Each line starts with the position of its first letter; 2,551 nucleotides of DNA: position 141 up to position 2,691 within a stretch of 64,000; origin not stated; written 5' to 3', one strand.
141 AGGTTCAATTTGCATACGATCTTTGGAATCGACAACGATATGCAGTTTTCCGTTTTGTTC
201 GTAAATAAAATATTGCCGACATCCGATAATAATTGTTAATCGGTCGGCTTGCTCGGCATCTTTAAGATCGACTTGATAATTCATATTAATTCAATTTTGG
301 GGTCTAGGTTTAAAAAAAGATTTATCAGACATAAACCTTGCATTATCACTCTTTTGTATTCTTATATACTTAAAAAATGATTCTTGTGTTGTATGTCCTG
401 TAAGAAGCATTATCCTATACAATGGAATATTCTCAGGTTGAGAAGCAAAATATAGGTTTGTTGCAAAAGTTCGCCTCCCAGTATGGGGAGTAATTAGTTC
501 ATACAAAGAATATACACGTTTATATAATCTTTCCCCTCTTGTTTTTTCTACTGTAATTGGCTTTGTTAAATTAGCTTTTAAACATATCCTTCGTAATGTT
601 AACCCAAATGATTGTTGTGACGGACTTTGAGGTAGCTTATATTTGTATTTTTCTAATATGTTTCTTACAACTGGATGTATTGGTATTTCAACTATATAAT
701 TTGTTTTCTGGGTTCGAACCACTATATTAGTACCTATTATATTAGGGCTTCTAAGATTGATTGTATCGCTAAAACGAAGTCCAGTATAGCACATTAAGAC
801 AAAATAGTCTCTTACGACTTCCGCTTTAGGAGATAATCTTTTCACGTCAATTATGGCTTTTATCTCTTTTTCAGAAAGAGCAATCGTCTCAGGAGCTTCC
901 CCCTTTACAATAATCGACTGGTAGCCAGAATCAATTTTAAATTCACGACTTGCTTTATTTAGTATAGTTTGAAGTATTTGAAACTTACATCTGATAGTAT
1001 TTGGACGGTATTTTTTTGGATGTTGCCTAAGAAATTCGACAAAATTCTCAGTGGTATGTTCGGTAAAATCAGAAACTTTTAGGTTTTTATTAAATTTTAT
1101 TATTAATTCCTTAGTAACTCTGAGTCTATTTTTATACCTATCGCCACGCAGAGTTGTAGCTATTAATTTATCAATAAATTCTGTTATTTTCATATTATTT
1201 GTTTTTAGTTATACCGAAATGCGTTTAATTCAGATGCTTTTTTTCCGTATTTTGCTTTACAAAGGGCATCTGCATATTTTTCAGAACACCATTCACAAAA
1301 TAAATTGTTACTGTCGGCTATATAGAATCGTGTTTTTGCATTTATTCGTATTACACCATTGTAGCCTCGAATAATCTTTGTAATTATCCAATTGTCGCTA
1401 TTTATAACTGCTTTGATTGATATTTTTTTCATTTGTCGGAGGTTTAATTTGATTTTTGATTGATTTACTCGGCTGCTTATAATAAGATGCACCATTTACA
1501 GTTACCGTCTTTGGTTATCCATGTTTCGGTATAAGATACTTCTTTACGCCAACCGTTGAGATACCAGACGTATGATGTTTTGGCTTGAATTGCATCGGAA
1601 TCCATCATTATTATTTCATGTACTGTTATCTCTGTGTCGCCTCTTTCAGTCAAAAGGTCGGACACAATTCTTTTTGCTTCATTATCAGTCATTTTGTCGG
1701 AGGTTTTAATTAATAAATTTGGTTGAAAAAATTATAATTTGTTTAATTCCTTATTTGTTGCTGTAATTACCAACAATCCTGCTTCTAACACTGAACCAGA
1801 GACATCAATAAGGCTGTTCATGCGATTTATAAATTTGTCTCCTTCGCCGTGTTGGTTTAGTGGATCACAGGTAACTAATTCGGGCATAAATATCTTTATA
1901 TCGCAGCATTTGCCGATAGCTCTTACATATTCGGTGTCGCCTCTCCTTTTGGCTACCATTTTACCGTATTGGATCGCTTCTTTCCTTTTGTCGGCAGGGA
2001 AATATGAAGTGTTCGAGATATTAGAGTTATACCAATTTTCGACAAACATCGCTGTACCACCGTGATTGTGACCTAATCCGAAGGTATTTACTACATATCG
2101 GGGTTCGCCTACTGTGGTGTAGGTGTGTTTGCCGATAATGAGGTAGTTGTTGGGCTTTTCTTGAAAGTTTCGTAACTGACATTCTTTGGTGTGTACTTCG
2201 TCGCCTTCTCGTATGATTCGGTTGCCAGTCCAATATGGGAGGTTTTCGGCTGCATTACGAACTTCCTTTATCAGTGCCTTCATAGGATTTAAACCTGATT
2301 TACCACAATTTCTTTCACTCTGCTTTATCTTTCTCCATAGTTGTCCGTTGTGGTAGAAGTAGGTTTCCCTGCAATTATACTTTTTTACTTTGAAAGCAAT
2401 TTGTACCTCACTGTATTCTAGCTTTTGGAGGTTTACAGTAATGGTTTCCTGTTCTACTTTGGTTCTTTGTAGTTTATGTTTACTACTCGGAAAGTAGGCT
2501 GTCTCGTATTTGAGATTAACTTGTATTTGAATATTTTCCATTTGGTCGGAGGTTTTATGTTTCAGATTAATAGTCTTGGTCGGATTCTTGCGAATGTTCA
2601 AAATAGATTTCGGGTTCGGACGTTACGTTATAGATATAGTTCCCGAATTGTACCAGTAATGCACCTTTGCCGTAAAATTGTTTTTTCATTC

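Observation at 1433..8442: Early-gene start-associated motif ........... that carries the anti-Shine-Dalgarno core on the mRNA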

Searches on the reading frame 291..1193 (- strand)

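Call 7: search_protein_families(library=pfam, proteins=[window:291-1193:-], max_evalue=0.001)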
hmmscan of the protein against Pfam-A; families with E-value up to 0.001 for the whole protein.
window:291-1193:- (300 aa): 2 families
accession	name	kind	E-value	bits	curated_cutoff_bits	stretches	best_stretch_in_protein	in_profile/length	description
PF00589.27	Phage_integrase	-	1.8e-10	41.3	27.1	1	106-281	3-170/172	Phage integrase family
PF13102.12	Phage_int_SAM_5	-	2e-08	34.9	22.3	1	5-87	4-88/98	Phage integrase SAM-like domain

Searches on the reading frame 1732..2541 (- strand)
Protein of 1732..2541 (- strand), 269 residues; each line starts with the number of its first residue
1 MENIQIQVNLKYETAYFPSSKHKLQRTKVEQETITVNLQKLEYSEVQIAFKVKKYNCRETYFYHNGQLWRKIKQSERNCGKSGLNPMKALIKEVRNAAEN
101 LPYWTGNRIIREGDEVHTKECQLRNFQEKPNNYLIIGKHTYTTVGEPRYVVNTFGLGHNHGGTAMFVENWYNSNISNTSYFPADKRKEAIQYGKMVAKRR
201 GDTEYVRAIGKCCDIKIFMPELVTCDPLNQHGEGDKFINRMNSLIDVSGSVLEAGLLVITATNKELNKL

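Call 17: search_protein_families(library=pfam, proteins=[window:1732-2541:-], max_evalue=0.01)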
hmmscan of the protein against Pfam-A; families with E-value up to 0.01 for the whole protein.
window:1732-2541:- (269 aa): 0 families

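Call 18: find_related_loci(query=window:1732-2541:-, collection=viral_contigs, flank=10000)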
Query window:1732-2541:- (269 aa) in viral_contigs; peptide patterns used: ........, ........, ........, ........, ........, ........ (x = any residue, [..] = any of these).
5 stretches matched a pattern, but none encodes a relative of the query by tblastn (E <= 1e-3).

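Call 20: find_homologous_proteins(query=window:1732-2541:-, max_evalue=0.001)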
Query window:1732-2541:- (269 aa): 388 proteins with E <= 0.001 among 694 candidates; the best 120 are listed.
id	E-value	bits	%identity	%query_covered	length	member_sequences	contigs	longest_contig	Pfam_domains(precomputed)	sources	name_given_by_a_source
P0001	2.2e-181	619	100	100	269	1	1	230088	PF27633.1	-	-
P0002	1.2e-153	528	88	96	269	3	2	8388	PF27633.1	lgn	-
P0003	1.1e-94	335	56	100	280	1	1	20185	PF27633.1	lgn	-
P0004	3.3e-90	320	55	100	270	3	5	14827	PF27633.1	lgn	-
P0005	9.1e-72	260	48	100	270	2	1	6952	PF27633.1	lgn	-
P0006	1.1e-56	210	39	99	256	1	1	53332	PF27633.1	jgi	jgi:hypothetical protein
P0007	1.3e-48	184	38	98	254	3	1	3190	PF27633.1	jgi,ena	-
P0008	1.5e-48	183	37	99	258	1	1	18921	PF27633.1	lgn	-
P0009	3.5e-48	182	38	99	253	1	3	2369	PF27633.1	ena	-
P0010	8.5e-48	181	36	99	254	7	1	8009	PF27633.1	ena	-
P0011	9.1e-48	181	37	99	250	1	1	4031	PF27633.1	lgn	-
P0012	9.3e-48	181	38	99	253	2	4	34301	PF27633.1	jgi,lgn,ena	-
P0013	9.4e-48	181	38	99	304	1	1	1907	PF27633.1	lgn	-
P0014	1.8e-47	180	38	98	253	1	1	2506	PF27633.1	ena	-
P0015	3.4e-47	179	35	99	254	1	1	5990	PF27633.1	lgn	-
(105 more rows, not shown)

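Call 21: find_encoding_contigs(protein=P0002, flank=10000, max_places=3)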
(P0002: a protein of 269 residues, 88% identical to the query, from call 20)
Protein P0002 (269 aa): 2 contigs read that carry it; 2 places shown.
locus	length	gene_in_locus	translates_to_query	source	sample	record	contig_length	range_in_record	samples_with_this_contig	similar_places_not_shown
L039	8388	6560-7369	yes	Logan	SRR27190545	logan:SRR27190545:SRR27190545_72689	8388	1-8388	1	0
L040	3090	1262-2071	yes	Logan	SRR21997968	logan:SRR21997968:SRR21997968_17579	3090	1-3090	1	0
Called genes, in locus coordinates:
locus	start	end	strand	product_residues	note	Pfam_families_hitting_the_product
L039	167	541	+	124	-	-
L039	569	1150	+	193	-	-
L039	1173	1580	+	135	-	-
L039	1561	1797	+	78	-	-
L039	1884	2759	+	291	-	PF18847:LPD29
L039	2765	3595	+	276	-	-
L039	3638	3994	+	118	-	-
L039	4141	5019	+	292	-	-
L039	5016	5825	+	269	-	-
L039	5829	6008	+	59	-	-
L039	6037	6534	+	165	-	-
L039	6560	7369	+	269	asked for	PF27633:DUF8359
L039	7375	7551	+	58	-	-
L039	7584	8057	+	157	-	-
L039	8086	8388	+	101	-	?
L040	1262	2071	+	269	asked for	PF27633:DUF8359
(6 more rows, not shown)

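Call 22: find_encoding_contigs(protein=P0003, flank=10000, max_places=3)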
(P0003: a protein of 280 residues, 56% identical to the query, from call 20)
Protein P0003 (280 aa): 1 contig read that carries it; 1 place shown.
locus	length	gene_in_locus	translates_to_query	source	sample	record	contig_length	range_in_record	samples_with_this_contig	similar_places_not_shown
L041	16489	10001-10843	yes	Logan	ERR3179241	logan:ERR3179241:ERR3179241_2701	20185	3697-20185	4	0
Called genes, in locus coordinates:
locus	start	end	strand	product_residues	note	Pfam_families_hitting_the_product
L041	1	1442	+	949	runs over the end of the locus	PF24738:DUF7689, PF18962:Por_Secre_tail (weak)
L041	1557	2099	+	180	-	-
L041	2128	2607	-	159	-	-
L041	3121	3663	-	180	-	-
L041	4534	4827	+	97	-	-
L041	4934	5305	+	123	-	-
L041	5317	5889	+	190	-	-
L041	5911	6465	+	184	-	-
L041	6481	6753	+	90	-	-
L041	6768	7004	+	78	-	-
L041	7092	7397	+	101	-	-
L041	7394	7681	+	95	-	-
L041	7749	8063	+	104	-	-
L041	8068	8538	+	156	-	-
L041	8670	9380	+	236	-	-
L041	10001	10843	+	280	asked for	PF27633:DUF8359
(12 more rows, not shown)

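Call 23: find_encoding_contigs(protein=P0004, flank=10000, max_places=4)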
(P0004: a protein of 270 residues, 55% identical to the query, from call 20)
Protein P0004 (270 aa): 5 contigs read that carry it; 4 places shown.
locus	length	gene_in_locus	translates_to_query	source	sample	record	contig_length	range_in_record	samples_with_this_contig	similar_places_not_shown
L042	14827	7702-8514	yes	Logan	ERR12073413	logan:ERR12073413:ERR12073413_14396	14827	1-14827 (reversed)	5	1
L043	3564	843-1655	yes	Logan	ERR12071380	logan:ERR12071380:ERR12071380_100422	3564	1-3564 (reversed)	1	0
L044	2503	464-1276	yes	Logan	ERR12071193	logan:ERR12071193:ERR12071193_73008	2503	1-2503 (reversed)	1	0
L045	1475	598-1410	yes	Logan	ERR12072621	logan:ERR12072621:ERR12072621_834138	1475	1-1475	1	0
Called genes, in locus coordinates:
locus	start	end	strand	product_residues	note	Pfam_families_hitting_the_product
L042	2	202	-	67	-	?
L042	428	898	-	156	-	PF05732:RepL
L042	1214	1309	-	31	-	-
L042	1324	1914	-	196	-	-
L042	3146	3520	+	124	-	-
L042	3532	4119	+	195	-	-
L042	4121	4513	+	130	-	-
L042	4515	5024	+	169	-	-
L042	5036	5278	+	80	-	-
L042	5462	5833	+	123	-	-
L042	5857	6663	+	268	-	-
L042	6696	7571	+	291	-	-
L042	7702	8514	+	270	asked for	PF27633:DUF8359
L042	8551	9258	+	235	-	PF13489:Methyltransf_23, PF13649:Methyltransf_25 (weak)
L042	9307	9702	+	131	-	-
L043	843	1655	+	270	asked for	PF27633:DUF8359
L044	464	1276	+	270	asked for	PF27633:DUF8359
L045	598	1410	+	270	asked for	PF27633:DUF8359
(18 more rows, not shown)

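Call 26: find_encoding_contigs(protein=P0005, flank=10000, max_places=2)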
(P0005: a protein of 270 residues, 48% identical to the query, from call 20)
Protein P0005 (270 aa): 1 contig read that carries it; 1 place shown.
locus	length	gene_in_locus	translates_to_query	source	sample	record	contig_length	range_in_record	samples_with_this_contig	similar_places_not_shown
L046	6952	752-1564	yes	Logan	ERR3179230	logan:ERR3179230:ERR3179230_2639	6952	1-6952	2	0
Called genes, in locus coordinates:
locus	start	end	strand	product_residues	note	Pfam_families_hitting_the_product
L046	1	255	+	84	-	?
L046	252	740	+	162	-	-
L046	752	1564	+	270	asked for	PF27633:DUF8359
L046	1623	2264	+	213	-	-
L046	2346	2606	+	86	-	-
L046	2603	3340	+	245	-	-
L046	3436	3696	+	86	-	-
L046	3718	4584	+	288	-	PF00589:Phage_integrase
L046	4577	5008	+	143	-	-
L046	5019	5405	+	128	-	-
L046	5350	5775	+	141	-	-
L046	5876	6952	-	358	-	?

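Call 27: find_encoding_contigs(protein=P0006, flank=10000, max_places=2)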
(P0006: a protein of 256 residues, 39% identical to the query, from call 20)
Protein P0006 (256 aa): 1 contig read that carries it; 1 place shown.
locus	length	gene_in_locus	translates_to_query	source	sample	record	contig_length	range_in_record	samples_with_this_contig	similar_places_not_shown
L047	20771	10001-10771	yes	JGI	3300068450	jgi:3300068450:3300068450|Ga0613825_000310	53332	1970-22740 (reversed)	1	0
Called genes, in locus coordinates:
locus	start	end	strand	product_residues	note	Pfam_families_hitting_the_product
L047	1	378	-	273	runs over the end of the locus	-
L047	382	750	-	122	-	-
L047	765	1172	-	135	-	-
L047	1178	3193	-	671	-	-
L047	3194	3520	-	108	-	-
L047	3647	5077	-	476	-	PF04466:Terminase_3, PF03237:Terminase_6N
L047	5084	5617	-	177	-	-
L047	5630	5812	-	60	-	-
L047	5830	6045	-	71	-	-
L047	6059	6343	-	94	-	-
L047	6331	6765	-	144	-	-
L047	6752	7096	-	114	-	-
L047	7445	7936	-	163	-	-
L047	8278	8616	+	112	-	-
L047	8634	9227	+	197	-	-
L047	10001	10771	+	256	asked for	PF27633:DUF8359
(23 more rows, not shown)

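Call 28: find_encoding_contigs(protein=P0008, flank=10000, max_places=2)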
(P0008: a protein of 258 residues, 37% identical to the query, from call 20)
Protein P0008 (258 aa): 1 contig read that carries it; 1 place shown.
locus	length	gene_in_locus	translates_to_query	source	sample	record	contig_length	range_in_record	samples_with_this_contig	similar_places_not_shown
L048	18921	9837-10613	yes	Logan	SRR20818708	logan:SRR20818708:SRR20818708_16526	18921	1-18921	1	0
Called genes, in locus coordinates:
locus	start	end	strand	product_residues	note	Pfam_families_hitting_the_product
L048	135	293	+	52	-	-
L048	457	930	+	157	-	PF04002:RadC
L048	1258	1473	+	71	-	-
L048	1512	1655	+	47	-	-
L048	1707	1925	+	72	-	-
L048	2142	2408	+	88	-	PF18824:LPD11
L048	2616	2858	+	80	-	-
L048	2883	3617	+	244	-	-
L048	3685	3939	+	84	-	-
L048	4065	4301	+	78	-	-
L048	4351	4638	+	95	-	-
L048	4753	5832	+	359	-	PF03235:GmrSD_N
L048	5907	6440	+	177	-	-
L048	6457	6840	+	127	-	-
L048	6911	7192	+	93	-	-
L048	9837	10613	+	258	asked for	PF27633:DUF8359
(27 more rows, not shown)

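Call 29: find_encoding_contigs(protein=P0012, flank=10000, max_places=2)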
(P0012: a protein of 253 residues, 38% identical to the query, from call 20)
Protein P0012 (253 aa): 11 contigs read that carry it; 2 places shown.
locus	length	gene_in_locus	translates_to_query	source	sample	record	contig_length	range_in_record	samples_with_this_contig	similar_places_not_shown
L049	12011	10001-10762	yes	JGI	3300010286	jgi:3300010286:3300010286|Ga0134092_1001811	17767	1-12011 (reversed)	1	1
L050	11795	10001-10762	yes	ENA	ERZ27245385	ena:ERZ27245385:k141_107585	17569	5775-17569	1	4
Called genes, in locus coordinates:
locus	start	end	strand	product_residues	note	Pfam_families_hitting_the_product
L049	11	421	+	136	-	-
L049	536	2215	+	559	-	-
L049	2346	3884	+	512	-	-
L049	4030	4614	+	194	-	PF00154:RecA_N, PF21096:RecA_C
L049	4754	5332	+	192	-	PF02743:dCache_1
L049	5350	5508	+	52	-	-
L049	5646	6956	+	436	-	-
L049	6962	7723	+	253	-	-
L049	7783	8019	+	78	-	-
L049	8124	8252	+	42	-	-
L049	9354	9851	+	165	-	PF00011:HSP20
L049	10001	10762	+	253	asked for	PF27633:DUF8359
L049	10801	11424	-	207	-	PF20194:DUF6557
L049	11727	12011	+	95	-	?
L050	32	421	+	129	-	-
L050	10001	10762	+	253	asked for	PF27633:DUF8359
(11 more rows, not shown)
